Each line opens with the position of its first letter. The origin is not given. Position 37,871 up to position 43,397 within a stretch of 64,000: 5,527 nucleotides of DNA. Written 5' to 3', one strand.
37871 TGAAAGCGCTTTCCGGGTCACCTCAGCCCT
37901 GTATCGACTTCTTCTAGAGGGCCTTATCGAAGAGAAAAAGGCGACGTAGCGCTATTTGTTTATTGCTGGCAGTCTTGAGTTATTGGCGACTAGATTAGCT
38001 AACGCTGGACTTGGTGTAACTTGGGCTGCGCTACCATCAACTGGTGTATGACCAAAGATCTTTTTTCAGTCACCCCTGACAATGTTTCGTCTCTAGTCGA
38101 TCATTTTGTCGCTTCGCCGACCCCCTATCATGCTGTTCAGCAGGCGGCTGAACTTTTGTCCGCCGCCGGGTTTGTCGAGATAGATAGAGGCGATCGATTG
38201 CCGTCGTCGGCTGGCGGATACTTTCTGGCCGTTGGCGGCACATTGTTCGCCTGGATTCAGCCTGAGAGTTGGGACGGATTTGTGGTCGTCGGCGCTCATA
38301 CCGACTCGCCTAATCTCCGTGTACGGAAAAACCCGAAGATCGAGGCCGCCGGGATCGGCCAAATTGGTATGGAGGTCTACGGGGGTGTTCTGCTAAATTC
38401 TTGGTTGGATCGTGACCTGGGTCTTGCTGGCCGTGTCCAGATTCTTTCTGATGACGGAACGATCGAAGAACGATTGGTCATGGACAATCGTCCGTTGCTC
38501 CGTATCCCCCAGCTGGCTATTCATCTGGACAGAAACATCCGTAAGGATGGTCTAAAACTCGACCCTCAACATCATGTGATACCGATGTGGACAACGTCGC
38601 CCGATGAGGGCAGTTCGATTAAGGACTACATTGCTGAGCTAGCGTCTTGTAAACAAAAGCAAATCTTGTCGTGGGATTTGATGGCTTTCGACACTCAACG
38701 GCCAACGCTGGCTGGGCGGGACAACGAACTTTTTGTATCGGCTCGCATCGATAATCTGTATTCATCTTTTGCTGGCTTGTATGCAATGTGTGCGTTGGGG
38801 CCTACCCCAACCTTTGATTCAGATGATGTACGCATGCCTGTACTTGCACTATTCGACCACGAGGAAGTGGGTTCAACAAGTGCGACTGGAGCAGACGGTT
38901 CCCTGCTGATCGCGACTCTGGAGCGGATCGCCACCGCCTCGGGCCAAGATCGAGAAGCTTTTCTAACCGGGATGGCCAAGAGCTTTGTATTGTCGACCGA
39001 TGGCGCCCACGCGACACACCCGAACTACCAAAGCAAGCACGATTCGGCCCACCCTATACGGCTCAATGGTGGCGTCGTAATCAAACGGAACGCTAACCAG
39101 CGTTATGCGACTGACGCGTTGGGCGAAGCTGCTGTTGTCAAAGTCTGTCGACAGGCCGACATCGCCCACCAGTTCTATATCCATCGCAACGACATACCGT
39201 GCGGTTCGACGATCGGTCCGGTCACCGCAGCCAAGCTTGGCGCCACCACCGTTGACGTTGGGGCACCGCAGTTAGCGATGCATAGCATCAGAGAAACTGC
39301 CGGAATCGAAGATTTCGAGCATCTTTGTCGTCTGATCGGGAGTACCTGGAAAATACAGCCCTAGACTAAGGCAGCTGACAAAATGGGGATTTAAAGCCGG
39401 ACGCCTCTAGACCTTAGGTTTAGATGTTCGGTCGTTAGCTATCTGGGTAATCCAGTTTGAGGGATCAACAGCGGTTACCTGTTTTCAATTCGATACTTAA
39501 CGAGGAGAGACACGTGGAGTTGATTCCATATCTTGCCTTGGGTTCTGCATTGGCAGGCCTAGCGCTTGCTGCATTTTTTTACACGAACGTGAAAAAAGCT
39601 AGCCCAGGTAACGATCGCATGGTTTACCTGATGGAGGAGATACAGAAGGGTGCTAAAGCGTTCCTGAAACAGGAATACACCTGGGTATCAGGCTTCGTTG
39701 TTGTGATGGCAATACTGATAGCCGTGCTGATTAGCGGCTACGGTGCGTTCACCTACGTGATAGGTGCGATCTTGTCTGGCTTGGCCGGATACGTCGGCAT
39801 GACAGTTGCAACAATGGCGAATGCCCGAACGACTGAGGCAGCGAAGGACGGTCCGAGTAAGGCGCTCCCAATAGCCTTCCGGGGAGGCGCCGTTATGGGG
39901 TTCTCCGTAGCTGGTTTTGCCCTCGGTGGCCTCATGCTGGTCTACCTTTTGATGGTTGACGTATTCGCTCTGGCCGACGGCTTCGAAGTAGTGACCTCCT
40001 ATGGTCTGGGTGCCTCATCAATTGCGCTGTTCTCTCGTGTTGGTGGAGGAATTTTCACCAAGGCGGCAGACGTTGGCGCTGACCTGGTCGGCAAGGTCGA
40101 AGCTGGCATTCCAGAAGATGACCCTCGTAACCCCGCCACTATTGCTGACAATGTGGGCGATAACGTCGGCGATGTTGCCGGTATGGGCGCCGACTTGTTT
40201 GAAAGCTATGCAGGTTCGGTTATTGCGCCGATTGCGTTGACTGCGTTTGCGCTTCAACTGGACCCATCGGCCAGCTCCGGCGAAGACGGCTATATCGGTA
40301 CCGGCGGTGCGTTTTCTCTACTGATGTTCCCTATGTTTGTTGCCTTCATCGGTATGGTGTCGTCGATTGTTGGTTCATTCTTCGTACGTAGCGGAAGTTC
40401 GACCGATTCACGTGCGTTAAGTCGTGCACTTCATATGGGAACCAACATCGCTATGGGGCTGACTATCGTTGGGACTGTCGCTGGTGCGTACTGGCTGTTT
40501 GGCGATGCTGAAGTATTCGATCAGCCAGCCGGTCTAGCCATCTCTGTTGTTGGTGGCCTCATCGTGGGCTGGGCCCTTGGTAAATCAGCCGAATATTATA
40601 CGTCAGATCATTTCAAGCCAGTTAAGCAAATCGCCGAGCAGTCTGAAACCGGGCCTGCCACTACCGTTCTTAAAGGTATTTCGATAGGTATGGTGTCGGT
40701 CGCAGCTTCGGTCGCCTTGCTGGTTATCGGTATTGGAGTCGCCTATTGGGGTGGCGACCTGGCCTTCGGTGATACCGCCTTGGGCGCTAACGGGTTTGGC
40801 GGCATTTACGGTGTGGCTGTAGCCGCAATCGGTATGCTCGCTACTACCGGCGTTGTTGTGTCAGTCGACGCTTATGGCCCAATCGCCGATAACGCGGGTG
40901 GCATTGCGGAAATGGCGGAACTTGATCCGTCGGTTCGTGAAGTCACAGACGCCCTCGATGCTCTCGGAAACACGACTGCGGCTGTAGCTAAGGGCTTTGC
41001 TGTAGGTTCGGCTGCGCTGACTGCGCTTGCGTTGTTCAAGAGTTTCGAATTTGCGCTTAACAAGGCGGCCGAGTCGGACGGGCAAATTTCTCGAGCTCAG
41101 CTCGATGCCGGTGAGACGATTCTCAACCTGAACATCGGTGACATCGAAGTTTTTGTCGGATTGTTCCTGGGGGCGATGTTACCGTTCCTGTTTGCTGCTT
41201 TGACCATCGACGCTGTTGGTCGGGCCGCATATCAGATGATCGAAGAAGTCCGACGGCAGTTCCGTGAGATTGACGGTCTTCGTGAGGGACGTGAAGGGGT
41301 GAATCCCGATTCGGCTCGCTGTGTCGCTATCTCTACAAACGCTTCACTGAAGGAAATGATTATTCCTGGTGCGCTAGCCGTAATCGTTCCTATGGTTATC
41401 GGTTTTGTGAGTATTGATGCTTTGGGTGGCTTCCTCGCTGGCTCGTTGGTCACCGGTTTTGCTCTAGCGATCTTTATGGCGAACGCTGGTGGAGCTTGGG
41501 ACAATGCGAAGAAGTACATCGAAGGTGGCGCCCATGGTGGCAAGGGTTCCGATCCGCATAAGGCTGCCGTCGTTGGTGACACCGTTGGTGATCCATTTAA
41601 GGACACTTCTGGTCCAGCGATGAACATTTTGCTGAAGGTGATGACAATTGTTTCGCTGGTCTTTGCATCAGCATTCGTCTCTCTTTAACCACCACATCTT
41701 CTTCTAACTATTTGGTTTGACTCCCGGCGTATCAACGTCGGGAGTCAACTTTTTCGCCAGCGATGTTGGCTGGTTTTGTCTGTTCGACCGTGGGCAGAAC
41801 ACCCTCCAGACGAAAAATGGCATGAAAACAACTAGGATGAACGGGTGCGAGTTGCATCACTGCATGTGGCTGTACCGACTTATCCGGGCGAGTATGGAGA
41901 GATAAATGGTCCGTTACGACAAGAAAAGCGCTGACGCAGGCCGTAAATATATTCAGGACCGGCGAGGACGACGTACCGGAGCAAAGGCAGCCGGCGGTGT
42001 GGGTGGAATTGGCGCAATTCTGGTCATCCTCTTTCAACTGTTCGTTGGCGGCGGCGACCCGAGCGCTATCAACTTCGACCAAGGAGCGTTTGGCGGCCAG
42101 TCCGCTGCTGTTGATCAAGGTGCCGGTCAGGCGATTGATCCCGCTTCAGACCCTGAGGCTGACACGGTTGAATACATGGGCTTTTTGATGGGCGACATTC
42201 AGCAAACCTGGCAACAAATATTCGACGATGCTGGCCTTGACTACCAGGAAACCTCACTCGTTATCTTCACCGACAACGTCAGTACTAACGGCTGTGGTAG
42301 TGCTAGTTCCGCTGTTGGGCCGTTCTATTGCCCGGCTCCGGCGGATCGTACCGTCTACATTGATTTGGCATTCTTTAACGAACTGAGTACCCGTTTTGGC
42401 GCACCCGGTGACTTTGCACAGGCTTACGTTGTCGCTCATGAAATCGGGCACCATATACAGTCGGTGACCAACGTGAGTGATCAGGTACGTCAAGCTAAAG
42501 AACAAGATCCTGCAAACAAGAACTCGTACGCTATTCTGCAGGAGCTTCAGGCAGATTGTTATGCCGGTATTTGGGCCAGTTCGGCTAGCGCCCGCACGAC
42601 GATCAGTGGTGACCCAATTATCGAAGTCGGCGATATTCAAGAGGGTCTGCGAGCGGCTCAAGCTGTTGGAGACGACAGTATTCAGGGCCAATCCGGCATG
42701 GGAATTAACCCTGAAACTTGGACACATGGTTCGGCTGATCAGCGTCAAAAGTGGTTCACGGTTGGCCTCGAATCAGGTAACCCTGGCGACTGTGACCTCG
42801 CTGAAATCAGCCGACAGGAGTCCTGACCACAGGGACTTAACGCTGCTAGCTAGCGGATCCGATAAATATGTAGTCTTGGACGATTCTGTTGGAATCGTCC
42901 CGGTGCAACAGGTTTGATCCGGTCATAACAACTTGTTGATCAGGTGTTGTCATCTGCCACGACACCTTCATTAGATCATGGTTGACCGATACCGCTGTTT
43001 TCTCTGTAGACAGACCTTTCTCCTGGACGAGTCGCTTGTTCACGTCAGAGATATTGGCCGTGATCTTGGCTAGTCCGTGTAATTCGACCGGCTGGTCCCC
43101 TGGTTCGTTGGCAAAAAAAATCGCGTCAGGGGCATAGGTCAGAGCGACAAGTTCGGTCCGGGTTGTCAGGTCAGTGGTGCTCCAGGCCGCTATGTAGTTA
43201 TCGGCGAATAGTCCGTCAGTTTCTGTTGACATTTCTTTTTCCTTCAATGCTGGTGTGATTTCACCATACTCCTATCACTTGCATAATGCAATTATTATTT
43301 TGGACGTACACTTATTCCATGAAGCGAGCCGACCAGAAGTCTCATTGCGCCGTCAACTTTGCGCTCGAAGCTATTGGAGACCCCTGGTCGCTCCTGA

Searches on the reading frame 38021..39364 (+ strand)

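Call 27: search_protein_families(library=pfam, proteins=[window:38021-39364:+], max_evalue=0.00001)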
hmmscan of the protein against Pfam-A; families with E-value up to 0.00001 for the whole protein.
window:38021-39364:+ (447 aa): 1 family
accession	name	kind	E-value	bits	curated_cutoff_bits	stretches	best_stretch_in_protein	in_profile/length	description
PF02127.20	Peptidase_M18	-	4.8e-122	408.3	24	1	31-436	4-425/432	Aminopeptidase I zinc metalloprotease (M18)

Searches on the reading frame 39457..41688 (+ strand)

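Call 27: search_protein_families(library=pfam, proteins=[window:39457-41688:+], max_evalue=0.00001)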
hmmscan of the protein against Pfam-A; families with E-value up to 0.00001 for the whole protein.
window:39457-41688:+ (743 aa): 1 family
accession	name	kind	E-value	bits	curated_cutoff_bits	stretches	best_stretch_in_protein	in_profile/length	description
PF03030.21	H_PPase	-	3.1e-255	849.2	29.7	1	33-736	2-645/645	Inorganic H+ pyrophosphatase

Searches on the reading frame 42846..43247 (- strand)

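Call 74: search_protein_families(library=pfam, proteins=[window:42846-43247:-], max_evalue=0.001)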
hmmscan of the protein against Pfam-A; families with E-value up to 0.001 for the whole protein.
window:42846-43247:- (133 aa): 1 family
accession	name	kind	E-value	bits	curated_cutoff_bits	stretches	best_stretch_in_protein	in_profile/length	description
PF12680.13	SnoaL_2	-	0.00027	21.9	27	1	17-123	3-100/102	SnoaL-like domain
